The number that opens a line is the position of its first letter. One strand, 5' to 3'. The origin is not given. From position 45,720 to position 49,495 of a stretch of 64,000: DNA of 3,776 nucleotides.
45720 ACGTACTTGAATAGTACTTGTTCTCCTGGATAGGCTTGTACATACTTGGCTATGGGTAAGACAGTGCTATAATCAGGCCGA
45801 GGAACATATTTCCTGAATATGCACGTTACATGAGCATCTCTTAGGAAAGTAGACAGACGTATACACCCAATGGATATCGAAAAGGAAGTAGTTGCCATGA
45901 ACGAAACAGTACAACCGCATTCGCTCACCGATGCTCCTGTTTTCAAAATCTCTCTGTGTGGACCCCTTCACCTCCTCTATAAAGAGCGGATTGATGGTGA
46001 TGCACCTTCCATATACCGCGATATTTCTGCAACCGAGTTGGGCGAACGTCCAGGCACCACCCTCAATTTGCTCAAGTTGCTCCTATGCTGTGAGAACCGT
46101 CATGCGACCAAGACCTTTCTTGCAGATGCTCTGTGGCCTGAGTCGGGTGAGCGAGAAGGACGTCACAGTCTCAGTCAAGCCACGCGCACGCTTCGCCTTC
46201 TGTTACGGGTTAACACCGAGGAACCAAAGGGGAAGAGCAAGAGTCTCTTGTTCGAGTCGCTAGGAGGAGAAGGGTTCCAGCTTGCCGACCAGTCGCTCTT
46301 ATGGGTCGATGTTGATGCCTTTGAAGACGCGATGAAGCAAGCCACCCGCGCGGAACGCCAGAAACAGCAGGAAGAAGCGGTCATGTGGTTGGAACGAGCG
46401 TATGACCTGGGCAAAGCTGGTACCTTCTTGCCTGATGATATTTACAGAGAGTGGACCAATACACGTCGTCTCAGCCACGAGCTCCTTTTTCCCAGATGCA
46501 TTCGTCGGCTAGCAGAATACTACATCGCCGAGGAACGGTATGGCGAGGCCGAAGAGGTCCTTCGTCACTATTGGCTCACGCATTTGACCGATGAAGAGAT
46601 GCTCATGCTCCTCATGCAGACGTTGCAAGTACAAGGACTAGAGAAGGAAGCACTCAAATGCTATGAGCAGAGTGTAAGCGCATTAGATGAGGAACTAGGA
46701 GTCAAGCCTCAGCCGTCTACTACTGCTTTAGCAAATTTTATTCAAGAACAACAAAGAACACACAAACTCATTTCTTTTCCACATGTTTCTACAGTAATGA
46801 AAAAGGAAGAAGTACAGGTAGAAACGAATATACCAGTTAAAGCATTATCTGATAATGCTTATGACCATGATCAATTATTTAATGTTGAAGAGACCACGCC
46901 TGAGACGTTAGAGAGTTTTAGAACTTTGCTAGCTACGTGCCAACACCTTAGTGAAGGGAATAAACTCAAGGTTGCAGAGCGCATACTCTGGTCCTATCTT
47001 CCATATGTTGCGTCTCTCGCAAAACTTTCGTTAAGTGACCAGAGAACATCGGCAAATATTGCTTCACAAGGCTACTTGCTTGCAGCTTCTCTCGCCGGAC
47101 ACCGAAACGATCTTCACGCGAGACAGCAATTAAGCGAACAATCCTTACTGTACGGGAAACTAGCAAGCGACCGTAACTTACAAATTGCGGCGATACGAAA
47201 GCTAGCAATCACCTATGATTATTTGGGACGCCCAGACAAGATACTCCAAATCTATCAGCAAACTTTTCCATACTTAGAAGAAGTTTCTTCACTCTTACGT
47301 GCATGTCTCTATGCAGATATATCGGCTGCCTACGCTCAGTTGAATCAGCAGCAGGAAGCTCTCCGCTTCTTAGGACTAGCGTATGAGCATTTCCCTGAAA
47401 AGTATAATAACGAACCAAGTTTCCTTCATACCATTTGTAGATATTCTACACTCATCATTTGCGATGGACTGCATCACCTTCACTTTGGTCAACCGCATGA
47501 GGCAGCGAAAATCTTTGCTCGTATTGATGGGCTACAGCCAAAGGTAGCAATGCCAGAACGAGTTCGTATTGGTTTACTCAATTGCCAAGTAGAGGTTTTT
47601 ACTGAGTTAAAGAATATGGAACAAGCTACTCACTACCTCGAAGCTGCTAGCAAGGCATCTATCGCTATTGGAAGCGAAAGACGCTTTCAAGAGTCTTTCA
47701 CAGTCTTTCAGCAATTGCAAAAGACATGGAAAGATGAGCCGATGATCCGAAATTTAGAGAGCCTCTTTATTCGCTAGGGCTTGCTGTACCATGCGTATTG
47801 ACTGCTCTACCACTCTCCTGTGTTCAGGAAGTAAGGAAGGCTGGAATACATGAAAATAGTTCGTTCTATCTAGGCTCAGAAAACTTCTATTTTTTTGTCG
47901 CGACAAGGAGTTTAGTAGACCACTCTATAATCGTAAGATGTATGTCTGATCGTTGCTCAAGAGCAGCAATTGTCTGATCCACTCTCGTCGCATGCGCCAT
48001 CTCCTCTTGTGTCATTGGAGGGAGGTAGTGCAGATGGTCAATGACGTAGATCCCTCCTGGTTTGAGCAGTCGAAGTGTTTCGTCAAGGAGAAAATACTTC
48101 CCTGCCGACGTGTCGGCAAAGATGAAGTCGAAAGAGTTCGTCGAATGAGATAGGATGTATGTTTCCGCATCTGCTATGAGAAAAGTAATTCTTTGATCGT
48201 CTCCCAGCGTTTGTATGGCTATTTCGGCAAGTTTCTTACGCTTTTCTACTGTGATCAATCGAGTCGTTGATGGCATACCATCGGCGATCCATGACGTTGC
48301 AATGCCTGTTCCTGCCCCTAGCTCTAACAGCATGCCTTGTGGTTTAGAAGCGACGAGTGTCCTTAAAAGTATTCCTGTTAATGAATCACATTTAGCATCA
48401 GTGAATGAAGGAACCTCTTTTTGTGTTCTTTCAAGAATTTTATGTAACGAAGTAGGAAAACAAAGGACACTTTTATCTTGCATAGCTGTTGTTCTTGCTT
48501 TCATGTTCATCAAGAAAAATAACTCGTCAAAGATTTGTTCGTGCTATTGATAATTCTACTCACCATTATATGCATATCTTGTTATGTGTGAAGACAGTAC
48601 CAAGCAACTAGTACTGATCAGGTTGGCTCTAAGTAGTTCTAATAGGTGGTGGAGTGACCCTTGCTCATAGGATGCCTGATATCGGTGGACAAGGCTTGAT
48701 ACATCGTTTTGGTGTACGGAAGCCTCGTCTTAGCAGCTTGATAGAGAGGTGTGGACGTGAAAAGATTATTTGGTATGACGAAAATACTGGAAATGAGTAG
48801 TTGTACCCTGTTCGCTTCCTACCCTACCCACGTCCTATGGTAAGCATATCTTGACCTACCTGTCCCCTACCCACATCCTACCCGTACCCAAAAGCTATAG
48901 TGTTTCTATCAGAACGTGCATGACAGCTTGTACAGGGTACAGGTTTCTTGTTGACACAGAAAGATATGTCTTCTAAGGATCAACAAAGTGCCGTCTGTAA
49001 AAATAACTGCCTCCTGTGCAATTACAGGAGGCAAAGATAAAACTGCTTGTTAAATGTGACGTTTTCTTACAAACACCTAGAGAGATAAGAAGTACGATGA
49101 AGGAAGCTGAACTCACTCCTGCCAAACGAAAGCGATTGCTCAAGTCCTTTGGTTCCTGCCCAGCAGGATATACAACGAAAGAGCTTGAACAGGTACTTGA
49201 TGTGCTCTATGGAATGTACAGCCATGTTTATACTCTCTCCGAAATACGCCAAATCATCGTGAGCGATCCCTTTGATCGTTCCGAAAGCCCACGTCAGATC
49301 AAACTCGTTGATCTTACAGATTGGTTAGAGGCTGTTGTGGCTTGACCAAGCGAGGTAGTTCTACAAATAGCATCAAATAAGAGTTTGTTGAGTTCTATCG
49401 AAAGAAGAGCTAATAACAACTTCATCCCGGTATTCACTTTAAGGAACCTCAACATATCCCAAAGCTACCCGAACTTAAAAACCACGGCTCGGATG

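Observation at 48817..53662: Inverted pair of GGGTAGG-heptamer arrays with a shared 20-nt head, flanking a 4.6-kb ORFan cassette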

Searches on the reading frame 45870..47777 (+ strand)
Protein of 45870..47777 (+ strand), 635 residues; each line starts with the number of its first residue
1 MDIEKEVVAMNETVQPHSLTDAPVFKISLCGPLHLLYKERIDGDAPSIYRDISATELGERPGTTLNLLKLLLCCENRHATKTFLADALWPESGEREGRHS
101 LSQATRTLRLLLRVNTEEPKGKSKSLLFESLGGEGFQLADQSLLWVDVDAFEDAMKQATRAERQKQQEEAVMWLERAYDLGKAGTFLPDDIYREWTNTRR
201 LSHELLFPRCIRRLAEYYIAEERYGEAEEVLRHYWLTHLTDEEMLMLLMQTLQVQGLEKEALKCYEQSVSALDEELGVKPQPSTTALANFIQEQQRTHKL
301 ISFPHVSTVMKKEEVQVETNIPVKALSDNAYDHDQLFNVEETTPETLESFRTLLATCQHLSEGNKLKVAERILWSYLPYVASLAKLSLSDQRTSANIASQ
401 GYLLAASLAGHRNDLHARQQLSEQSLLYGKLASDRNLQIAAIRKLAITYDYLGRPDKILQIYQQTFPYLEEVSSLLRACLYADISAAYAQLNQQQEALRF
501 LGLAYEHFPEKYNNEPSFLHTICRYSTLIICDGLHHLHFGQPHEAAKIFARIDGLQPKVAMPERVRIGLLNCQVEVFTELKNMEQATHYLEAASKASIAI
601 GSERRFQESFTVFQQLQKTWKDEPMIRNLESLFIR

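Call 14: search_protein_families(library=pfam, proteins=[window:45870-47777:+], max_evalue=0.01)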
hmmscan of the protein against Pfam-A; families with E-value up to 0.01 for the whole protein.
window:45870-47777:+ (635 aa): 5 families
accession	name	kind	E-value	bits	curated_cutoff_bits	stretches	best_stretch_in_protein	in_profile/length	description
PF03704.23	BTAD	-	3.1e-16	60.5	22.1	1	146-291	1-145/146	Bacterial transcriptional activator domain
PF13424.12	TPR_12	-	2.6e-06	27.9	30.1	1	439-508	2-75/77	Tetratricopeptide repeat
PF13428.12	TPR_14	-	1.7e-05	25.5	23.5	0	209-249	2-42/44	Tetratricopeptide repeat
PF08631.16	SPO22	-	0.0081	16.1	27.5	0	163-251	47-128/274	Meiosis protein SPO22/ZIP4 like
PF00486.34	Trans_reg_C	-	0.0083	16.6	26.2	0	64-119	10-64/77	Transcriptional regulatory protein, C terminal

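Call 67: search_protein_families(library=ncbifam, proteins=[window:45870-47777:+], max_evalue=0.01)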
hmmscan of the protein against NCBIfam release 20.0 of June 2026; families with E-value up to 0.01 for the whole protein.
window:45870-47777:+ (635 aa): 3 families
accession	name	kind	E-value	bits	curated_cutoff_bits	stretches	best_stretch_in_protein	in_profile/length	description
NF053720.1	NsdA_fam_reg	subfamily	3.1e-11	43.4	75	1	397-630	199-430/432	NsdA family TPR-like regulatory protein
NF053617.1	SARPRegAfsRStmc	equivalog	2.5e-05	22.4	1430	1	66-291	55-265/986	SARP-family global regulator AfsR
TIGR02917.1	PEP_TPR_lipo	equivalog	0.00052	18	312.2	0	213-270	572-629/899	XrtA/PEP-CTERM system TPR-repeat protein PrsT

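Call 104: search_solved_structures(query=window:45870-47777:+, max_evalue=0.01)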
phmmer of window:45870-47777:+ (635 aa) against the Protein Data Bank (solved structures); distinct sequences matched with E-value up to 0.01: 1.
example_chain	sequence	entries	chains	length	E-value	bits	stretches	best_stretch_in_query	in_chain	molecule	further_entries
8hvr_I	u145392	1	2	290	0.0064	18.3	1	66-289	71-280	Regulatory protein AfsR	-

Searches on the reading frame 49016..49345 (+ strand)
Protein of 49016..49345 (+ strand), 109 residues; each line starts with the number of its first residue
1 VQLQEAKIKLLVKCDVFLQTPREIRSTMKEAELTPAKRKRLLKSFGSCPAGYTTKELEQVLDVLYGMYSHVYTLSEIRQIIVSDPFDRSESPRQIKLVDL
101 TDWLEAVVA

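Call 14: search_protein_families(library=pfam, proteins=[window:49016-49345:+], max_evalue=0.01)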
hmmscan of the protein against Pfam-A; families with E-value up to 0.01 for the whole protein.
window:49016-49345:+ (109 aa): 0 families

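Call 67: search_protein_families(library=ncbifam, proteins=[window:49016-49345:+], max_evalue=0.01)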
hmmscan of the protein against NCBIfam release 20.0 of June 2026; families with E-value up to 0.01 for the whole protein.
window:49016-49345:+ (109 aa): 0 families

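Call 75: search_protein_families(library=phrogs, proteins=[window:49016-49345:+], max_evalue=0.01)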
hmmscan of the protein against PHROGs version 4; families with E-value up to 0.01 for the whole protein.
window:49016-49345:+ (109 aa): 0 families
